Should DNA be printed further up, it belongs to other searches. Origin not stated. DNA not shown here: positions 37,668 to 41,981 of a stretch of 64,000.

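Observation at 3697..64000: Recurrent tandem amplification of gene-boundary segments: eleven loci in 64 kb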

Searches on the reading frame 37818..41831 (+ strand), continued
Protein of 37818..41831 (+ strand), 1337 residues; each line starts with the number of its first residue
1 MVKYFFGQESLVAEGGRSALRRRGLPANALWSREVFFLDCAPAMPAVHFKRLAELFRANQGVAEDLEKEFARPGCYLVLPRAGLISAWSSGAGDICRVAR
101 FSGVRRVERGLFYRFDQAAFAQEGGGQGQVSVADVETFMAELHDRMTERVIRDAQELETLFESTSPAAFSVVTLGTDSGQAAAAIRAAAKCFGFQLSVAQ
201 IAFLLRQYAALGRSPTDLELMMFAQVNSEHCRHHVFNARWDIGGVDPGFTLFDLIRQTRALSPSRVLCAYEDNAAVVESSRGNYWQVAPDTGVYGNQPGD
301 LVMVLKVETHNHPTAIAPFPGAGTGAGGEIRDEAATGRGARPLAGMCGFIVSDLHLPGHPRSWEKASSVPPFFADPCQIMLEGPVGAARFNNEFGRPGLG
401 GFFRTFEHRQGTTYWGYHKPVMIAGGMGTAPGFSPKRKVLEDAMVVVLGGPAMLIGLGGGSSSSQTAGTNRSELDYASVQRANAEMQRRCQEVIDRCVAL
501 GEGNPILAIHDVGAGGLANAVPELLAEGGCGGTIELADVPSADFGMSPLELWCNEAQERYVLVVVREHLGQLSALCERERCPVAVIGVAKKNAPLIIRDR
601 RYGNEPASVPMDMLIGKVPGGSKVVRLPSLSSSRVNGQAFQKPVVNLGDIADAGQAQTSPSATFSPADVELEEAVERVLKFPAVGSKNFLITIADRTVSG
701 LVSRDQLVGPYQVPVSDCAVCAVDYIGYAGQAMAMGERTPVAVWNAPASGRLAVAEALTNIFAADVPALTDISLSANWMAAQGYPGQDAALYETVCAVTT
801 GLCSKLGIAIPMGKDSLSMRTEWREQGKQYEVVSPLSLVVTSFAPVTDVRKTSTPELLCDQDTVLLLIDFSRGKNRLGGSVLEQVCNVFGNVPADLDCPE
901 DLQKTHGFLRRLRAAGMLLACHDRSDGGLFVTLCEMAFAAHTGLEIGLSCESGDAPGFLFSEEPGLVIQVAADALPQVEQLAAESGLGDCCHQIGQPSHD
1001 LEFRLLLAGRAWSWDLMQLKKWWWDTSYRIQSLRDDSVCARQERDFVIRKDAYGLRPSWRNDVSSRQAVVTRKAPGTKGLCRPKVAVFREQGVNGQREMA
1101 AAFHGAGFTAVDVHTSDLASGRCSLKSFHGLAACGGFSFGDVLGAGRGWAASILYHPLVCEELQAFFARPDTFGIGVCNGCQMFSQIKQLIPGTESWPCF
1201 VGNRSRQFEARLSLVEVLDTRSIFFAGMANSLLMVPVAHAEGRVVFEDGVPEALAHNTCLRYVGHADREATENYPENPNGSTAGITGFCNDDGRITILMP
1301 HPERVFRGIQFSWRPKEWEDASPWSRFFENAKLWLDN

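Call 76: find_encoding_contigs(protein=P0123, flank=10000, max_places=2)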
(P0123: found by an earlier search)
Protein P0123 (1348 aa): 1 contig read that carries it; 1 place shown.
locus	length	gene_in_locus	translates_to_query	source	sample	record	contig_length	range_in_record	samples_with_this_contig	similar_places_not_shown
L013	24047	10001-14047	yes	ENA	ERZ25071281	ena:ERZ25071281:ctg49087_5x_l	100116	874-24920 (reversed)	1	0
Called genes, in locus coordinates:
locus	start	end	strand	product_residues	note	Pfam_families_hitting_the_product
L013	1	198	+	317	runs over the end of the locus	PF07992:Pyr_redox_2, PF13738:Pyr_redox_3, PF00070:Pyr_redox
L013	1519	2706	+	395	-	PF04339:FemAB_like, PF13480:Acetyltransf_6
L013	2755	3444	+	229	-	PF03588:Leu_Phe_trans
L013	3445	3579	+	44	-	-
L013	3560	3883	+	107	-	PF12838:Fer4_7 (faint), PF13187:Fer4_9 (faint), PF13484:Fer4_16 (faint), PF00037:Fer4 (weak), PF11953:DUF3470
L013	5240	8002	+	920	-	PF12705:PDDEXK_1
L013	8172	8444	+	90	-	-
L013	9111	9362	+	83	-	-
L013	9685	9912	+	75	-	-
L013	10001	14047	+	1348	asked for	PF18076:FGAR-AT_N, PF18072:FGAR-AT_linker, PF02769:AIRS_C, PF22689:FGAR-AT_PurM_N-like, PF02769:AIRS_C, PF13507:GATase_5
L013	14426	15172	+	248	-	-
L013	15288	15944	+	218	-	-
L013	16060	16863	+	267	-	-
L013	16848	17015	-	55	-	-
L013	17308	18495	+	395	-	PF13560:HTH_31, PF01381:HTH_3 (weak), PF06114:Peptidase_M78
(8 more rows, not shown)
